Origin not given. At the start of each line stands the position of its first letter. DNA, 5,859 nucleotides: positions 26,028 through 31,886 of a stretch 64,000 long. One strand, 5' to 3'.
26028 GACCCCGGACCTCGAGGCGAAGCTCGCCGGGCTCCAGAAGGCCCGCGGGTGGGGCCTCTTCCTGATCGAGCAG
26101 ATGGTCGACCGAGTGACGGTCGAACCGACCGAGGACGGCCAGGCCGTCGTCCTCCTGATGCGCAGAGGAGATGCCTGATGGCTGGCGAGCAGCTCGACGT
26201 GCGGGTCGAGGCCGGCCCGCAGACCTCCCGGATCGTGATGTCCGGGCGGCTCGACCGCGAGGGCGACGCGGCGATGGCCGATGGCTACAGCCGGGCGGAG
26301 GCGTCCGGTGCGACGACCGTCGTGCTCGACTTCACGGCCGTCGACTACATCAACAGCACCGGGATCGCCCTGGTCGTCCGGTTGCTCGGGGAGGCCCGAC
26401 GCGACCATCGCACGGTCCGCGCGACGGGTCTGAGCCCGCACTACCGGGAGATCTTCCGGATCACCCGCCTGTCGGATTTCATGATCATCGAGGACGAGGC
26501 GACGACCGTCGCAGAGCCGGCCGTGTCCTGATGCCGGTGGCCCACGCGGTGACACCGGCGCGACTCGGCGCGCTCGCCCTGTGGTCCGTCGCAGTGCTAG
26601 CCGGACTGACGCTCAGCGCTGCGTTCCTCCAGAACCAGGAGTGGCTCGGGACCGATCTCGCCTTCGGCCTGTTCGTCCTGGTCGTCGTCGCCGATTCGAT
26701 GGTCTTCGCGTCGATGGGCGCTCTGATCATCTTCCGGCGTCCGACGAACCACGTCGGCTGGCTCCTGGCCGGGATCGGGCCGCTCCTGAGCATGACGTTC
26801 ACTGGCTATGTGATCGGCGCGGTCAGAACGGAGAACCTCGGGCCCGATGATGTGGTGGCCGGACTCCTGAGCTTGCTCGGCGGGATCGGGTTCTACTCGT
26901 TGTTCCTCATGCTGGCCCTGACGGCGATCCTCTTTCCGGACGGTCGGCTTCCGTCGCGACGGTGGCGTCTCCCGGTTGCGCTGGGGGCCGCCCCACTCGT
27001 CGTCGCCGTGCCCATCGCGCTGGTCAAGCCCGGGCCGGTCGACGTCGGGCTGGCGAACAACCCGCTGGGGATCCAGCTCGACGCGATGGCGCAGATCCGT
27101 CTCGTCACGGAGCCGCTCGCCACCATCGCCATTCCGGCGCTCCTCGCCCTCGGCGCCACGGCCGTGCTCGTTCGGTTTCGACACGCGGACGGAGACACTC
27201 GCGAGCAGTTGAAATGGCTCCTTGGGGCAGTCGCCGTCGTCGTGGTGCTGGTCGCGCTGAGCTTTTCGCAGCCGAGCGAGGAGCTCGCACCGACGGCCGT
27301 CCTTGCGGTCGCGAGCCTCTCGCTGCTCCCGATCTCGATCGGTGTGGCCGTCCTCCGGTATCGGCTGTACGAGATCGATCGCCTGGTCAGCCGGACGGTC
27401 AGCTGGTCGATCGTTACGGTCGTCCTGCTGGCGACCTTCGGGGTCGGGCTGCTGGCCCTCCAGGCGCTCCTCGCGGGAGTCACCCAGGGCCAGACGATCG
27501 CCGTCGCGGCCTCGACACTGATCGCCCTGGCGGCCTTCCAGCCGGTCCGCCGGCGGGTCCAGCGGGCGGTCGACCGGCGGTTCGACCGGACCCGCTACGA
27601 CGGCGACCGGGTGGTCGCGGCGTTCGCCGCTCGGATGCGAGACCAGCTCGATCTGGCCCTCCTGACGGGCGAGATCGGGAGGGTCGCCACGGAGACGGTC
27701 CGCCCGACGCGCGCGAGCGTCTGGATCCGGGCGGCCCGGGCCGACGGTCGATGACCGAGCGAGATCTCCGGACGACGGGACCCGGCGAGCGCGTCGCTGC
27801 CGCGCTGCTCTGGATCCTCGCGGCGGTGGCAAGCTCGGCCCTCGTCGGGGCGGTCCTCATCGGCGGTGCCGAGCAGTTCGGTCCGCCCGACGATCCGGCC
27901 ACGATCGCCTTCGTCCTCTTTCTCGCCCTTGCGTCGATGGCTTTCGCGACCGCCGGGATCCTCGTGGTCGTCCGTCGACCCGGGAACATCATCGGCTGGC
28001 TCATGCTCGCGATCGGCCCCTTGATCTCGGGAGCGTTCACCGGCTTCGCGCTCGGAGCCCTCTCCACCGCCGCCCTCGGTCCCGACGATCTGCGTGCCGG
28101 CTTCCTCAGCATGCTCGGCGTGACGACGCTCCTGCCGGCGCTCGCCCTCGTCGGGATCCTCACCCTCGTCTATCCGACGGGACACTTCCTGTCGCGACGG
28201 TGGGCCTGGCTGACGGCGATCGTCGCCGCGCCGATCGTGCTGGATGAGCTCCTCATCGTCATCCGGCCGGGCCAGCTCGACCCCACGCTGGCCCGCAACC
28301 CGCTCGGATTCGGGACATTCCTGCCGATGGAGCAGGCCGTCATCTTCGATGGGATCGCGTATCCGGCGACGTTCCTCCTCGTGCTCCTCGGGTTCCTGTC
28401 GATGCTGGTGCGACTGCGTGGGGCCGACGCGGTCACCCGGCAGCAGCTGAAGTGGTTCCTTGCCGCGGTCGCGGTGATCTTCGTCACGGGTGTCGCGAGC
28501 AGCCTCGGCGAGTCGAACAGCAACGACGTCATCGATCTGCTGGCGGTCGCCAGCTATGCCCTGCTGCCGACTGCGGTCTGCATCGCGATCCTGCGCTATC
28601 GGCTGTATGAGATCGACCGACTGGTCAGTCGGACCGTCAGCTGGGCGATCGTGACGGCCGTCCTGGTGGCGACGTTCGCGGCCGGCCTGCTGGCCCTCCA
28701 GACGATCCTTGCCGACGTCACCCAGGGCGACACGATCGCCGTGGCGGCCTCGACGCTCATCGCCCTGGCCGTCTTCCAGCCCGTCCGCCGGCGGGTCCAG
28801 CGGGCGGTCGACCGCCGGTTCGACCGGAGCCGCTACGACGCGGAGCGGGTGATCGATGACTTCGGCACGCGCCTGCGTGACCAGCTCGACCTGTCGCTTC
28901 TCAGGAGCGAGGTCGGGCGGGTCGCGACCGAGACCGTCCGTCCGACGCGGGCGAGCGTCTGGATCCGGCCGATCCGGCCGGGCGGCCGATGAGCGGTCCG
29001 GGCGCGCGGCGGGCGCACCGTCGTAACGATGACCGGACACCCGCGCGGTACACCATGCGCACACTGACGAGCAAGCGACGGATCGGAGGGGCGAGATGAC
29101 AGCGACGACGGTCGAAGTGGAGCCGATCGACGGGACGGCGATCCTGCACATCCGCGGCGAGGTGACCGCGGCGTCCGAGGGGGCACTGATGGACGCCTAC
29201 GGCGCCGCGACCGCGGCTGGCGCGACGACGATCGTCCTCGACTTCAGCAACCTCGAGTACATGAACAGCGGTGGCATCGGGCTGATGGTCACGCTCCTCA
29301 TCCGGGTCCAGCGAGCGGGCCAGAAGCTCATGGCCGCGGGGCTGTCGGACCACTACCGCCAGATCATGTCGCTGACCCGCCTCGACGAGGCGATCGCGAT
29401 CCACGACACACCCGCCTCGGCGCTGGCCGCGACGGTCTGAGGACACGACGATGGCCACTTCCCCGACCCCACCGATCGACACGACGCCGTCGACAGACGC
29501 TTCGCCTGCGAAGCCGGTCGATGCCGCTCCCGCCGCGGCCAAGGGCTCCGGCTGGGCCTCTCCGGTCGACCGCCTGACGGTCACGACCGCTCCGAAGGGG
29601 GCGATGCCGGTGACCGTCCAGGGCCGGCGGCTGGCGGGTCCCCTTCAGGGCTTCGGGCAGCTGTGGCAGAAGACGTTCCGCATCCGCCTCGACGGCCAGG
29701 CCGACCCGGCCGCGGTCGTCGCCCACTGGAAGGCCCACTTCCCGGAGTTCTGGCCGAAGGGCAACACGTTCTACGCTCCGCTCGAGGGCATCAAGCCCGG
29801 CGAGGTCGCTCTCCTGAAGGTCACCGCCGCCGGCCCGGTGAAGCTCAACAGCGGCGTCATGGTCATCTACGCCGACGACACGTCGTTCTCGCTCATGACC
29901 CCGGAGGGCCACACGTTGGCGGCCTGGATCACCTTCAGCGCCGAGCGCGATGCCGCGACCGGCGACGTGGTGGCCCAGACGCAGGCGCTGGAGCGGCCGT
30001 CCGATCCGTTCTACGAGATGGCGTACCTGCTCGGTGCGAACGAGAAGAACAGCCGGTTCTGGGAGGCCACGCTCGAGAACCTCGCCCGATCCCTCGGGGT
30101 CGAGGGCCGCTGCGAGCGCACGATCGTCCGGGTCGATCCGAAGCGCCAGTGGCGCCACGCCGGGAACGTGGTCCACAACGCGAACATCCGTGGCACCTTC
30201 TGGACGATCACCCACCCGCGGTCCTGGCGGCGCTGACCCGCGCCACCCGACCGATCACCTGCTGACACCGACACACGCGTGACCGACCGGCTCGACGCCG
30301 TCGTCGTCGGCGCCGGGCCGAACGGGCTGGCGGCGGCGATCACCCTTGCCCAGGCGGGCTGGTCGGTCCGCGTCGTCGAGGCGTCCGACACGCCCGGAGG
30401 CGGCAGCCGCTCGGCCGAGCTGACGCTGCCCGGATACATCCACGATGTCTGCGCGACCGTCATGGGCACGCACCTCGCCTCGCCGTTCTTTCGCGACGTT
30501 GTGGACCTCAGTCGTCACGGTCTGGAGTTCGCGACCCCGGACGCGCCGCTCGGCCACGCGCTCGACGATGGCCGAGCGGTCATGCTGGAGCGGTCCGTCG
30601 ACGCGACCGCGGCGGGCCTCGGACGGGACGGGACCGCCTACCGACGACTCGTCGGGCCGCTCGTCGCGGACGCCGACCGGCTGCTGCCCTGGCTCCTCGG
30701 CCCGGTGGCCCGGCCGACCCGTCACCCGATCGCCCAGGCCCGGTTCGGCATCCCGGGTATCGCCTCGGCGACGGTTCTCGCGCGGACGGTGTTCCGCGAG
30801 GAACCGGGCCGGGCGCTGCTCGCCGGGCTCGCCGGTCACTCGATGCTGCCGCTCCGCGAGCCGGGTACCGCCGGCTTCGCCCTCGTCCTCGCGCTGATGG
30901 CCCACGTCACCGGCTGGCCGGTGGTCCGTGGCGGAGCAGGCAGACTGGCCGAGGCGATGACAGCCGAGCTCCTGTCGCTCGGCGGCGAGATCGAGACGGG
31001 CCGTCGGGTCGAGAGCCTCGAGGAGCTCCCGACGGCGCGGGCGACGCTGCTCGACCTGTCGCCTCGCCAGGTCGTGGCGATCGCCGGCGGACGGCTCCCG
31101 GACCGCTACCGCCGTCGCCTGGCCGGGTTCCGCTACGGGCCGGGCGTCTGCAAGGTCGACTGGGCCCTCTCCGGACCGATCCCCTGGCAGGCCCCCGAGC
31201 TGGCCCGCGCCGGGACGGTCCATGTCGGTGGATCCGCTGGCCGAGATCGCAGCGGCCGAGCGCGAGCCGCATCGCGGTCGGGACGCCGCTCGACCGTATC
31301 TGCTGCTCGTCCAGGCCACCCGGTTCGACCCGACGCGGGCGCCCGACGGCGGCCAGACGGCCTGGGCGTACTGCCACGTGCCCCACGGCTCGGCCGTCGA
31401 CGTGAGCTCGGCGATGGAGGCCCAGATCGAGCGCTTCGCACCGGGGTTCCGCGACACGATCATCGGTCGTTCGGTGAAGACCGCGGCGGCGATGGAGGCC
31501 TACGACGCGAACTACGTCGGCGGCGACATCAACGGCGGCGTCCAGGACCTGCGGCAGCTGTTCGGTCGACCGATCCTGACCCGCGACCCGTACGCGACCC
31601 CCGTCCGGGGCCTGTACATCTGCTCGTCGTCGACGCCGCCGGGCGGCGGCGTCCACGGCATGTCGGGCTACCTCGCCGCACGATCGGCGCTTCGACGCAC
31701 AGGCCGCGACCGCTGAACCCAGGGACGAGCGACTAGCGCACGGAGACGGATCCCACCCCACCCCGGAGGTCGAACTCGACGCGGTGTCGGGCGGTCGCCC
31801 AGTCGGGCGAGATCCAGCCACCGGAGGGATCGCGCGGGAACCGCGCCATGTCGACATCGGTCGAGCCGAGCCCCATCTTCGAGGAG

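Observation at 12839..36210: Ten-member expansion of a polytopic membrane family with no output domain (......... / DRRFDR-motif proteins)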

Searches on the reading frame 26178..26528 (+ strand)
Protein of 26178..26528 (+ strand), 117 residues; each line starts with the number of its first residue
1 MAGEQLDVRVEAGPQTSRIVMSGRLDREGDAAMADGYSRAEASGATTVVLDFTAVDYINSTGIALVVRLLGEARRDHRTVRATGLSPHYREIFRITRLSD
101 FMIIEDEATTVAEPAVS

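Call 27: search_protein_families(library=pfam, proteins=[window:26178-26528:+], max_evalue=0.001)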
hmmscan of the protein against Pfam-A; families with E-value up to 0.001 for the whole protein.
window:26178-26528:+ (117 aa): 2 families
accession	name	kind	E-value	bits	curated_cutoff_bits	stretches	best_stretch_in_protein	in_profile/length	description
PF13466.11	STAS_2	-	3.6e-12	46.7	29.2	1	20-98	2-79/80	STAS domain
PF01740.26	STAS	-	2.6e-09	37.3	22.6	1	38-105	32-100/106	STAS domain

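Call 70: search_protein_families(library=padloc, proteins=[window:26178-26528:+], max_evalue=0.001)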
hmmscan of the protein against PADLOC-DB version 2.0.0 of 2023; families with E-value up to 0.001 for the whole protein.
window:26178-26528:+ (117 aa): 0 families

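Call 71: search_protein_families(library=ncbifam, proteins=[window:26178-26528:+], max_evalue=0.001)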
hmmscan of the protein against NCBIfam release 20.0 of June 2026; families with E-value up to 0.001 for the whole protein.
window:26178-26528:+ (117 aa): 3 families
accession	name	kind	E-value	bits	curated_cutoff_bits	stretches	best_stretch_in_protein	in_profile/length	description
TIGR00377.1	ant_ant_sig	superfamily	2e-11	43.7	53.45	1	7-107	4-105/108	anti-sigma factor antagonist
NF033618.0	mlaB_1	equivalog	8e-07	29.4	90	1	15-100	8-90/94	lipid asymmetry maintenance protein MlaB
NF047705.1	slr1659_superfam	superfamily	2.4e-05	24.6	100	1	7-77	7-80/111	slr1659 superfamily regulator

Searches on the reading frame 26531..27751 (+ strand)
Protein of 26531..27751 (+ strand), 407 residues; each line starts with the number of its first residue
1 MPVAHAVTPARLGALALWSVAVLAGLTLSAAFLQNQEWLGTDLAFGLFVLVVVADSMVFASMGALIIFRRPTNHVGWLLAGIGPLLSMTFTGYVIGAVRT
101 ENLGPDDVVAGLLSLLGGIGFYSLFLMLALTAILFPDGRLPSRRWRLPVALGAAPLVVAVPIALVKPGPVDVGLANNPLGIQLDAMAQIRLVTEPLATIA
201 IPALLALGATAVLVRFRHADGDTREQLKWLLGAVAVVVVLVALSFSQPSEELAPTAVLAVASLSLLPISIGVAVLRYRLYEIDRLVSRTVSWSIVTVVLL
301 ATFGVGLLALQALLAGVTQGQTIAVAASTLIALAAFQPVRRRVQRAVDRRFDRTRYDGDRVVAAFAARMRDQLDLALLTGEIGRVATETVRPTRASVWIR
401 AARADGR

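Call 5: search_protein_families(library=pfam, proteins=[window:26531-27751:+], max_evalue=1)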
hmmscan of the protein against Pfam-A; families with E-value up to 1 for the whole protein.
window:26531-27751:+ (407 aa): 2 families
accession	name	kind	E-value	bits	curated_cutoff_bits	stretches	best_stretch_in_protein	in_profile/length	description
PF10856.13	DUF2678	-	0.06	13.8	27.8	1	231-301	34-106/118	Protein of unknown function (DUF2678)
PF06799.16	CGLD27-like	-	0.16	12.5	25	0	285-373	37-124/143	Conserved in the green lineage and diatoms 27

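Call 37: search_dna_similar(query=window:26531-27751:+, collection=plasmids, mode=protein, max_evalue=0.001, max_rows=40)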
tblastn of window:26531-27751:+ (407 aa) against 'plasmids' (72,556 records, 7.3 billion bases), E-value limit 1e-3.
Records with a match: 2; places in all: 3; records where one place covers at least 80% of the query: 0.
Best place of each record, by identity: <60% 2.
By first word of the organism name: Embleya 1; Streptomyces 1.
By predicted mobility (MOB-suite, as given by PLSDB): non-mobilizable 2.
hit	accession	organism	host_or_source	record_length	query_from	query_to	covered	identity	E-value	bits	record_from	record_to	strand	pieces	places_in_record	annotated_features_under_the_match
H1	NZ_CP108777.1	Embleya sp. NBC_00896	-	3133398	56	303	61%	30.2%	2e-6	58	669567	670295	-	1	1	none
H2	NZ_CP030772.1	Streptomyces sp. YIM 121038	pure culture,soil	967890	57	296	59%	30.6%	7e-6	56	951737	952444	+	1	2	GAF domain-containing sensor histidine kinase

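Call 38: get_annotated_region(hit=H2, flank=3000)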
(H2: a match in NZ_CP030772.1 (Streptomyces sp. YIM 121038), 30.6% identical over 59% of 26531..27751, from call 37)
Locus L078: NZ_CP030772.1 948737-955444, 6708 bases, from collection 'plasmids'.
description: Streptomyces sp. YIM 121038 plasmid pSSP121038, complete sequence
organism: Streptomyces sp. YIM 121038 (NCBI taxid 2136401)
taxonomy: Bacteria; Actinomycetota; Actinomycetes; Kitasatosporales; Streptomycetaceae; Streptomyces; Streptomyces sp. YIM 121038
host: -; source: pure culture,soil; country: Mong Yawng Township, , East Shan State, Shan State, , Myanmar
typing (MOB-suite, as given by PLSDB): non-mobilizable
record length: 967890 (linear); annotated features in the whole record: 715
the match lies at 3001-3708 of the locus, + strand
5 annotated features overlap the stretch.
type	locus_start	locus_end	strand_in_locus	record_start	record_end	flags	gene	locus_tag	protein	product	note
CDS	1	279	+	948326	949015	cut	-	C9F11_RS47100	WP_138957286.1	ATP-binding protein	-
CDS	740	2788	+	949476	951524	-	-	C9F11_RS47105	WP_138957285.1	histidine kinase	GO:0000160 - phosphorelay signal transduction system [Evidence IEA]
CDS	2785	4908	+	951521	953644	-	-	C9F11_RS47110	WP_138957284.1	GAF domain-containing sensor histidine kinase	-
CDS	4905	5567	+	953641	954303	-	-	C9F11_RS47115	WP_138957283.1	response regulator transcription factor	GO:0000160 - phosphorelay signal transduction system [Evidence IEA]; GO:0006355 - regulation of DNA-templated ...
CDS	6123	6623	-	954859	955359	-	-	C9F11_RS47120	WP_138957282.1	hypothetical protein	-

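Call 39: get_annotated_region(hit=H1, flank=3000)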
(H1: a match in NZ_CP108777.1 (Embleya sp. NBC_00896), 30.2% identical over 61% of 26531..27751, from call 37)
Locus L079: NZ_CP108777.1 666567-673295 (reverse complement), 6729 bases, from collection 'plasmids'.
description: Embleya sp. NBC_00896 plasmid unnamed1, complete sequence
organism: Embleya sp. NBC_00896 (NCBI taxid 2975961)
taxonomy: Bacteria; Actinomycetota; Actinomycetes; Kitasatosporales; Streptomycetaceae; Embleya; Embleya sp. NBC 00896
host: -; source: -; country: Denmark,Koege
typing (MOB-suite, as given by PLSDB): non-mobilizable
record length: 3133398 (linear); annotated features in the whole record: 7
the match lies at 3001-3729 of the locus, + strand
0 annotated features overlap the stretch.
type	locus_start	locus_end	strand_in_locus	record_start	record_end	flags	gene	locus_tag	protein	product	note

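Call 40: search_protein_families(library=pfam, proteins=[L078:2785-4905:+, L078:740-2785:+], max_evalue=0.01)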
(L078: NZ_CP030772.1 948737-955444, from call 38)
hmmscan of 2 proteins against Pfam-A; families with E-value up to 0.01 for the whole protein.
L078:2785-4905:+ (707 aa): 7 families
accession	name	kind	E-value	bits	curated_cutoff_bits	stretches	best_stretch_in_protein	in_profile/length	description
PF02518.31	HATPase_c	-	2.4e-12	47.7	26.4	1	603-688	4-109/111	Histidine kinase-, DNA gyrase B-, and HSP90-like ATPase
PF07730.19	HisKA_3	-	1.9e-11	44.8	24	1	500-565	1-65/68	Histidine kinase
PF13492.12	GAF_3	-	0.0002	22.2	27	1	413-476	68-126/129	GAF domain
PF13185.12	GAF_2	-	0.00084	20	28.6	1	395-476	56-134/136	GAF domain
PF01590.32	GAF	-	0.0016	19.4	22.4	1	392-476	57-132/133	GAF domain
PF13581.12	HATPase_c_2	-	0.0067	16.9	27.4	1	598-649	25-81/127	Histidine kinase-like ATPase domain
PF16927.11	HisKA_7TM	-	0.0068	16.7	28.6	1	72-294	6-222/224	N-terminal 7TM region of histidine kinase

L078:740-2785:+ (682 aa): 3 families
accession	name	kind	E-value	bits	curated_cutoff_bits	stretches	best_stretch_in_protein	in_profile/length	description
PF07730.19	HisKA_3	-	4.6e-10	40.3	24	1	461-526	1-65/68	Histidine kinase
PF02518.31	HATPase_c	-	3e-07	31.3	26.4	1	563-650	3-109/111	Histidine kinase-, DNA gyrase B-, and HSP90-like ATPase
PF13185.12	GAF_2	-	0.00078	20.1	28.6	1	394-437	92-134/136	GAF domain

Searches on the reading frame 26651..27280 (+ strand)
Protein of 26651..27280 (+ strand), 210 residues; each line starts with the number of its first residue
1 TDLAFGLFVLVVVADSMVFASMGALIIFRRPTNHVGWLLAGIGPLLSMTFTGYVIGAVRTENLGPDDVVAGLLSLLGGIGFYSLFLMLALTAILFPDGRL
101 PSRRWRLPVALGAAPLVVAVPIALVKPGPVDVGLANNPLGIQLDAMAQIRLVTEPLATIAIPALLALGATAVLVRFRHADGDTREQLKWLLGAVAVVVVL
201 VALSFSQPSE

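Call 34: find_homologous_proteins(query=window:26651-27280:+, max_evalue=0.001)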
Query seq(210 aa) (210 aa): 238 proteins with E <= 0.001 among 8000 candidates; the best 120 are listed.
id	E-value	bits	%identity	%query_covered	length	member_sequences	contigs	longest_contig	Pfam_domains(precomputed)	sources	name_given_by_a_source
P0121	1.0e-64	236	78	70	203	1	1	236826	-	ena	-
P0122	2.2e-38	150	45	90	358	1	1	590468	-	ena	-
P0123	2.2e-22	98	39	96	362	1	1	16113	-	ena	-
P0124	2.5e-20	91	40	89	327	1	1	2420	-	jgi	jgi:hypothetical protein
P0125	8.3e-19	86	37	88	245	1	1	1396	-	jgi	jgi:hypothetical protein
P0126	3.8e-18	84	38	87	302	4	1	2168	-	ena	-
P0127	8.0e-16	77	39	86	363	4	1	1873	-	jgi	jgi:hypothetical protein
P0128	2.9e-15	75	35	92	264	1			-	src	-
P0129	3.4e-15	74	37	92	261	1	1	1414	-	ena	-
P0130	1.0e-14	73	38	92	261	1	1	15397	-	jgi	jgi:hypothetical protein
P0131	1.1e-14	73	33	93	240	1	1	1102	-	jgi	jgi:hypothetical protein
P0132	1.3e-14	73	36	90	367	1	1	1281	-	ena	-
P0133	1.4e-14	72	32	92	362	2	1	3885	-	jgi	jgi:hypothetical protein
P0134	2.9e-14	71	38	90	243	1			-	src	-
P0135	3.2e-14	71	38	90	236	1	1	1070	-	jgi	jgi:two-component system, NarL family, sensor kinase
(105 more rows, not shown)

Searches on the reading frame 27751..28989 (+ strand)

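Call 5: search_protein_families(library=pfam, proteins=[window:27751-28989:+], max_evalue=1)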
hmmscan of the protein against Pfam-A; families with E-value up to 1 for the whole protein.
window:27751-28989:+ (413 aa): 0 families

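Call 6: search_protein_families(library=ncbifam, proteins=[window:27751-28989:+], max_evalue=1)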
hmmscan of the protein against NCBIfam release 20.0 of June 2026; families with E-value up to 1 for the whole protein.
window:27751-28989:+ (413 aa): 1 family
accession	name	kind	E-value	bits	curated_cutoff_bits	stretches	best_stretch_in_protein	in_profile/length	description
NF041560.1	T6SS_Burk_ExIF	subfamily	0.073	12.8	90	1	223-287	119-186/234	putative type VI secretion system effector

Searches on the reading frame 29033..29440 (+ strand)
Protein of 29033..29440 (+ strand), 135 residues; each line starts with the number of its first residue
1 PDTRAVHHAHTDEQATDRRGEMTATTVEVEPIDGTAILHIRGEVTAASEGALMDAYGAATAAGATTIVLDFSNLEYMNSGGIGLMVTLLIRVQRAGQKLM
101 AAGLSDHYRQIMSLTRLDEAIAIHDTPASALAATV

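Call 8: search_protein_families(library=pfam, proteins=[window:29033-29440:+], max_evalue=0.01)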
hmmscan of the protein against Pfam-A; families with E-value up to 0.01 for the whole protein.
window:29033-29440:+ (135 aa): 2 families
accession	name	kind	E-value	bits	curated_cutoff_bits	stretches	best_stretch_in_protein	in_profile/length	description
PF01740.26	STAS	-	1e-14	54.6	22.6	1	27-130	2-106/106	STAS domain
PF13466.11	STAS_2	-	1.8e-12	47.7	29.2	1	38-118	1-80/80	STAS domain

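Call 70: search_protein_families(library=padloc, proteins=[window:29096-29437:+], max_evalue=0.001)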
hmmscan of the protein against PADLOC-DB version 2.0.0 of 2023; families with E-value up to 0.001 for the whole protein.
window:29096-29437:+ (114 aa): 0 families

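Call 71: search_protein_families(library=ncbifam, proteins=[window:29096-29437:+], max_evalue=0.001)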
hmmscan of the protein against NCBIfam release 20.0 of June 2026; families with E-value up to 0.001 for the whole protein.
window:29096-29437:+ (114 aa): 4 families
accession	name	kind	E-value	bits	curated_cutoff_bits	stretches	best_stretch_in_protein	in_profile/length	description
TIGR00377.1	ant_ant_sig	superfamily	3.7e-16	59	53.45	1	5-105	4-105/108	anti-sigma factor antagonist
TIGR02886.1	spore_II_AA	equivalog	2.7e-08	33.7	114.75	1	7-109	2-105/106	anti-sigma F factor antagonist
NF033618.0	mlaB_1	equivalog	1.1e-06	29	90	1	16-100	11-92/94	lipid asymmetry maintenance protein MlaB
NF047705.1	slr1659_superfam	superfamily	3.5e-06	27.3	100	1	31-96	36-102/111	slr1659 superfamily regulator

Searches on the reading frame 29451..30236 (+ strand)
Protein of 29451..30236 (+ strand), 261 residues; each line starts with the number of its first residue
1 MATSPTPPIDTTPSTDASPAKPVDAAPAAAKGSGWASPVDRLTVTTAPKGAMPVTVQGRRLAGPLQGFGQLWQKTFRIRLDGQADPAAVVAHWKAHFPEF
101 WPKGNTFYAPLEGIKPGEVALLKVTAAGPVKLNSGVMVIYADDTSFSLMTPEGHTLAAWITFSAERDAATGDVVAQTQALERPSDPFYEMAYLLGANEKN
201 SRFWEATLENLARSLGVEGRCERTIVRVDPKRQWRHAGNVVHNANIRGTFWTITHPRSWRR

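Call 8: search_protein_families(library=pfam, proteins=[window:29451-30236:+], max_evalue=0.01)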
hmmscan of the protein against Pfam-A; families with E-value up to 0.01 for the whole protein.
window:29451-30236:+ (261 aa): 1 family
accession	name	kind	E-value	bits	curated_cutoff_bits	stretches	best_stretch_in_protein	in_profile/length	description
PF09348.15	DUF1990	-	3.5e-06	27.6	23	1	89-194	38-142/157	Domain of unknown function (DUF1990)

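Call 70: search_protein_families(library=padloc, proteins=[window:29451-30233:+], max_evalue=0.001)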
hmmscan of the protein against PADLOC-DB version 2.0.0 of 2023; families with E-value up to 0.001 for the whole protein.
window:29451-30233:+ (261 aa): 0 families

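Call 71: search_protein_families(library=ncbifam, proteins=[window:29451-30233:+], max_evalue=0.001)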
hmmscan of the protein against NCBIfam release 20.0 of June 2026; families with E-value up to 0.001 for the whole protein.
window:29451-30233:+ (261 aa): 0 families

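Call 93: search_solved_structures(query=window:29451-30233:+, max_evalue=0.01)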
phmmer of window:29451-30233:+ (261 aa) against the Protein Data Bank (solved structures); distinct sequences matched with E-value up to 0.01: 0.

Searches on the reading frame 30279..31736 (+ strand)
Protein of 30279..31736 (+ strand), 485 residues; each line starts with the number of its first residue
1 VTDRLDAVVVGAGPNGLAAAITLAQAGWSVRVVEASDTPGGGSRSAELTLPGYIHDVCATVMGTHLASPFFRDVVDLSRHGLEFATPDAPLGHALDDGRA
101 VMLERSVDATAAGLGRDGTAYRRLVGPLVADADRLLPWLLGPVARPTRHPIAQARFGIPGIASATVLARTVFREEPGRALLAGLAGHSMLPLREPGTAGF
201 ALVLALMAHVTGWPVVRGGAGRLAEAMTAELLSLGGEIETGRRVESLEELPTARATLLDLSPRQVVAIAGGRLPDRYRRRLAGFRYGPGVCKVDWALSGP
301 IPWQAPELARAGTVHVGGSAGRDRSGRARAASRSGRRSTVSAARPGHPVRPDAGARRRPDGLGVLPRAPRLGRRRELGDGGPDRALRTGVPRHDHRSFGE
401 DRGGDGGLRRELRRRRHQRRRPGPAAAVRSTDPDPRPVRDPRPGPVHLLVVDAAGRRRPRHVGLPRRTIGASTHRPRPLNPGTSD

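Call 8: search_protein_families(library=pfam, proteins=[window:30279-31736:+], max_evalue=0.01)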
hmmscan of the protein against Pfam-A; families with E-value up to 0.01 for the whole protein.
window:30279-31736:+ (485 aa): 11 families
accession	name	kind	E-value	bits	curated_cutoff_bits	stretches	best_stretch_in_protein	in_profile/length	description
PF13450.12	NAD_binding_8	-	3.1e-11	43.8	21.9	1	9-64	1-54/68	NAD(P)-binding Rossmann-like domain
PF01593.30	Amino_oxidase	-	3e-10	40.4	19.8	1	16-249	3-230/443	Flavin containing amine oxidoreductase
PF01266.30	DAO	-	1.8e-08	34.8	27.9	1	6-48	1-45/353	FAD dependent oxidoreductase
PF12831.13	FAD_oxidored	-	3.5e-07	30.3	27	1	6-46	1-41/416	FAD dependent oxidoreductase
PF01494.25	FAD_binding_3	-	4.4e-06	26.6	22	1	5-46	2-43/349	FAD binding domain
PF01946.23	Thi4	-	6e-06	26.1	26.2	1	5-43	18-57/235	Thi4 family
PF00890.30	FAD_binding_2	-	7.4e-06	25.8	20.4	1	6-46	1-41/414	FAD binding domain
PF07992.20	Pyr_redox_2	-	0.00011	22.2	26.1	1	6-40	2-37/291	Pyridine nucleotide-disulphide oxidoreductase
PF03486.20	HI0933_like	-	0.00022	21.2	50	1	6-40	2-36/244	HI0933-like protein Rossmann domain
PF00070.33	Pyr_redox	-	0.0015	19.5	22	1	7-40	2-35/82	Pyridine nucleotide-disulphide oxidoreductase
PF13738.12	Pyr_redox_3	-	0.0021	17.8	30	1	8-35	1-29/305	Pyridine nucleotide-disulphide oxidoreductase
